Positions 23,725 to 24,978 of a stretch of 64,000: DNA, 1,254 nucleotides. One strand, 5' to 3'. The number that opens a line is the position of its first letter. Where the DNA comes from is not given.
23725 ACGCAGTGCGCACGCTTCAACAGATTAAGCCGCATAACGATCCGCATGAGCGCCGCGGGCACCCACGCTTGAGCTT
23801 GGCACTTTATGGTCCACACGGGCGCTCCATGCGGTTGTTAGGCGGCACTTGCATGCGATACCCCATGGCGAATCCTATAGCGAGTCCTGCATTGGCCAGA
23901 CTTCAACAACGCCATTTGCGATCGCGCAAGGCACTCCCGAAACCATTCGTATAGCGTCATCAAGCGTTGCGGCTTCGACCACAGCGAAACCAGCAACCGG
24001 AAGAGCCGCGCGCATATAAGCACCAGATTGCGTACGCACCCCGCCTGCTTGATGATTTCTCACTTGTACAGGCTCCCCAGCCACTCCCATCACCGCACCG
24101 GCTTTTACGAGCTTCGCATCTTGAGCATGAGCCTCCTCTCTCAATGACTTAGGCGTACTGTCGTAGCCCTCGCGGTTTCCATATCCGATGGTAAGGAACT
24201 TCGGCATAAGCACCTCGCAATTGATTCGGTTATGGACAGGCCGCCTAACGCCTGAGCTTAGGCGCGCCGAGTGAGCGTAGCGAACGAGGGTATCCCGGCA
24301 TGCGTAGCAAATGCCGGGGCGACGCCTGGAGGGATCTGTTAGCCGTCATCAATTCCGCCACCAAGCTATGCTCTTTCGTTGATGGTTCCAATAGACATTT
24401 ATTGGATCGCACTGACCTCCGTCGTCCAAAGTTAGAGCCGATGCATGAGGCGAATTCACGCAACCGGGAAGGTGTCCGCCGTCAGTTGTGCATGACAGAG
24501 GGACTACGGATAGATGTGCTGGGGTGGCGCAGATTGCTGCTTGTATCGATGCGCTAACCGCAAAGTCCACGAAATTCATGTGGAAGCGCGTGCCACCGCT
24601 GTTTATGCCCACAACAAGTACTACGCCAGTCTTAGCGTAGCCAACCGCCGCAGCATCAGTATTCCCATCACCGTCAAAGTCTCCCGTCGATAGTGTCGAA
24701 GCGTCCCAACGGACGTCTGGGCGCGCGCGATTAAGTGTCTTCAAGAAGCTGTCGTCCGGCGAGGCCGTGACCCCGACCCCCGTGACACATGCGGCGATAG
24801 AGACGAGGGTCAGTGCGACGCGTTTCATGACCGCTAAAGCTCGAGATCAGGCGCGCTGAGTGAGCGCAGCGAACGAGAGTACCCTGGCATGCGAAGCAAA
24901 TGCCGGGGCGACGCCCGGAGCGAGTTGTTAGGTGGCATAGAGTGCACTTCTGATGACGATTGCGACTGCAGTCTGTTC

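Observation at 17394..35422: Large sedentary chromosomal integron: intact intI, attI and 33 attC sites with almost entirely uncharacterised cargo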

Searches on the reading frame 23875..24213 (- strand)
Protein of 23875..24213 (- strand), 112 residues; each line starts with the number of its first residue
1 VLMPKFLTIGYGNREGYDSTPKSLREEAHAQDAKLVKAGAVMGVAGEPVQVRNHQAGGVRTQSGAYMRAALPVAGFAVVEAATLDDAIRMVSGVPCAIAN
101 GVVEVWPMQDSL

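Call 65: search_protein_families(library=pfam, max_evalue=0.01, proteins=[window:23875-24213:-])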
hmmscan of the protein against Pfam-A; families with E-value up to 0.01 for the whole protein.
window:23875-24213:- (112 aa): 1 family
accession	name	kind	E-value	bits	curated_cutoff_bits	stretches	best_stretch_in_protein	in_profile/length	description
PF03795.20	YCII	-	0.00091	20.1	24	1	23-107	19-93/95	YCII-related domain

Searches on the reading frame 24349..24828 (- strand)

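Call 65: search_protein_families(library=pfam, max_evalue=0.01, proteins=[window:24349-24828:-])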
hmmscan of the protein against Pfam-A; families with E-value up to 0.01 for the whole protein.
window:24349-24828:- (159 aa): 1 family
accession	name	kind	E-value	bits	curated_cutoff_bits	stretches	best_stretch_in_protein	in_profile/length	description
PF01839.29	FG-GAP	-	0.0055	17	22.1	0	44-70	3-34/37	FG-GAP repeat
